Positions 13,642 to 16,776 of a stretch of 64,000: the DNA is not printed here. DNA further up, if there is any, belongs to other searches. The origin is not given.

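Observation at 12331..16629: Internal architecture of the 1432-aa protein: catalytic KaiC-like domain, degenerate second copy, Cys/His-rich tail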

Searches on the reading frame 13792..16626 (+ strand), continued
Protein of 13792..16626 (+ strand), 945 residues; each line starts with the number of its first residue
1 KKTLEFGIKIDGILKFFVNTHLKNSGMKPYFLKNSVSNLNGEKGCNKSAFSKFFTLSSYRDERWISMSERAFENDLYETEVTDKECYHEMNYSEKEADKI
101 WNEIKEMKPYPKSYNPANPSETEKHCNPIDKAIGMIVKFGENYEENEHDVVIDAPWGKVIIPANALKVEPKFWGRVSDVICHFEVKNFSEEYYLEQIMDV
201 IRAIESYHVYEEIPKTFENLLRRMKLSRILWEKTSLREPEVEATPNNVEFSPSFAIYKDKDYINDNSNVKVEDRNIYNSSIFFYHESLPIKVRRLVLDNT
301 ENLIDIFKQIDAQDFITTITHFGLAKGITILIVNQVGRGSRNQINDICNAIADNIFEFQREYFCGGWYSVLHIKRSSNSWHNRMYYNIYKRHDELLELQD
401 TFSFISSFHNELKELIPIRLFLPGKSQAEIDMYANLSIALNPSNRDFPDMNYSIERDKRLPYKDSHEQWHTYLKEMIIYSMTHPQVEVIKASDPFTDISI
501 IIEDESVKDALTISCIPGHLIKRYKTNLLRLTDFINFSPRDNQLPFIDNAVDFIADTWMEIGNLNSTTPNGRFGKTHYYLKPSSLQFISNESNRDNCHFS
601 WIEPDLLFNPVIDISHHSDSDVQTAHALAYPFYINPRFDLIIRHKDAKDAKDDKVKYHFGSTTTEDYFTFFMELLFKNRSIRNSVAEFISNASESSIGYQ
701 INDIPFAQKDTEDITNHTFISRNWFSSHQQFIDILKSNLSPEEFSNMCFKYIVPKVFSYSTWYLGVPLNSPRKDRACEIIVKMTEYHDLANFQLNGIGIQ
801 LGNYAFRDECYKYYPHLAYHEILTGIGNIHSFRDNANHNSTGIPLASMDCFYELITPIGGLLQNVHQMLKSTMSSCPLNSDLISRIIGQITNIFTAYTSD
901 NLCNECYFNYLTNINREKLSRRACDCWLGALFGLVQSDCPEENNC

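Call 71: find_encoding_contigs(protein=P0016, flank=8000, max_places=2)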
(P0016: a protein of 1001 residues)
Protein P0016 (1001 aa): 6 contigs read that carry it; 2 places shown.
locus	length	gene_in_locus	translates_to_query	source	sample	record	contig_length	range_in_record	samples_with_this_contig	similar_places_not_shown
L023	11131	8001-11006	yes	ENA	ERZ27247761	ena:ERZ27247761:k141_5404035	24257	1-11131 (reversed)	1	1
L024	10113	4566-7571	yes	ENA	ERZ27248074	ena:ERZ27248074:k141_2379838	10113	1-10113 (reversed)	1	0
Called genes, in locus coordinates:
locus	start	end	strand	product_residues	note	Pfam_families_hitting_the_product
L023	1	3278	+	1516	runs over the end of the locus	PF00668:Condensation, PF00501:AMP-binding, PF13193:AMP-binding_C (weak), PF00550:PP-binding, PF00668:Condensation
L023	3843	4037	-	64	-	-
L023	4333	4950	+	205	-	PF01936:NYN (weak)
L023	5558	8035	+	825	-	-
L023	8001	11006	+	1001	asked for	PF13481:AAA_25 (faint), PF06745:ATPase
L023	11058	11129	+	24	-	?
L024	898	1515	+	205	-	PF01936:NYN (weak)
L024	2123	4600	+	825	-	-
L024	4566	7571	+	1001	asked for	PF13481:AAA_25 (faint), PF06745:ATPase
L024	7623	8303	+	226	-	-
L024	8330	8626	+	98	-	PF01527:HTH_Tnp_1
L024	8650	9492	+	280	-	PF13276:HTH_21, PF00665:rve, PF13683:rve_3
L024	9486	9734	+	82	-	-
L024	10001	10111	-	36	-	?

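Call 72: find_encoding_contigs(protein=P0030, flank=8000, max_places=2)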
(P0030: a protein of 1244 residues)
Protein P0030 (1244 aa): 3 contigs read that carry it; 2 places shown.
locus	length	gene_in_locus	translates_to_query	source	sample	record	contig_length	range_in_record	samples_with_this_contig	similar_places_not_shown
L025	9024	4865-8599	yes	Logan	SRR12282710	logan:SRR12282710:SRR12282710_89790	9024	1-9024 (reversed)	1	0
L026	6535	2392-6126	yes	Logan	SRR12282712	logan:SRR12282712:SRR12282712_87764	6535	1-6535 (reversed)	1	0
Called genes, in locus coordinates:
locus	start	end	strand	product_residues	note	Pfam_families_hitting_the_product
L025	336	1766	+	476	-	PF00149:Metallophos (faint)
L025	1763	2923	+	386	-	-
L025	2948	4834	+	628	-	PF20703:nSTAND1, PF13191:AAA_16 (weak), PF13401:AAA_22 (weak)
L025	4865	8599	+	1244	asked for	PF06745:ATPase, PF13481:AAA_25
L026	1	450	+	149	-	?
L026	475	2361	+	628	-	PF20703:nSTAND1, PF13191:AAA_16 (weak), PF13401:AAA_22 (weak)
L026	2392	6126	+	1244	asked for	PF06745:ATPase, PF13481:AAA_25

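Call 92: search_protein_families(library=padloc, proteins=[L025:336-1763:+, L025:1763-2920:+, L025:2948-4831:+, L023:5558-8032:+, L023:4333-4947:+, L021:3450-5090:-, L019:11496-12089:+, P0030, P0023, P0016], max_evalue=0.01)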
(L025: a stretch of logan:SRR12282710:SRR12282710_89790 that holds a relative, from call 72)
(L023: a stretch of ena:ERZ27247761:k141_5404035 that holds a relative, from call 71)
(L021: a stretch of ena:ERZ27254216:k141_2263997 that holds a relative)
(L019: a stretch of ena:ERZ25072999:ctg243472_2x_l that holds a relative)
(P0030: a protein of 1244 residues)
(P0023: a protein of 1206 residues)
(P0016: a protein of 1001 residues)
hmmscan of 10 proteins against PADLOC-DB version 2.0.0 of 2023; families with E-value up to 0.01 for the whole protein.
L025:336-1763:+ (476 aa): 0 families

L025:1763-2920:+ (386 aa): 0 families

L025:2948-4831:+ (628 aa): 0 families

L023:5558-8032:+ (825 aa): 0 families

L023:4333-4947:+ (205 aa): 1 family
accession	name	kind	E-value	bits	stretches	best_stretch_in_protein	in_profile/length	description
PDLC04163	HEC-09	-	1.9e-10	38.7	1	8-185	2-170/203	-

L021:3450-5090:- (546 aa): 0 families

L019:11496-12089:+ (198 aa): 0 families

P0030 (1244 aa): 1 family
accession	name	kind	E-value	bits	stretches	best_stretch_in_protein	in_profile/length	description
PDLC04140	mad8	-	0.0003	18.4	1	299-463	26-173/314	mads_8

P0023 (1206 aa): 1 family
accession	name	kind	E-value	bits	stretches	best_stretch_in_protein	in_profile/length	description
PDLC04140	mad8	-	0.0003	18.4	1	274-334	21-84/314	mads_8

P0016 (1001 aa): 0 families
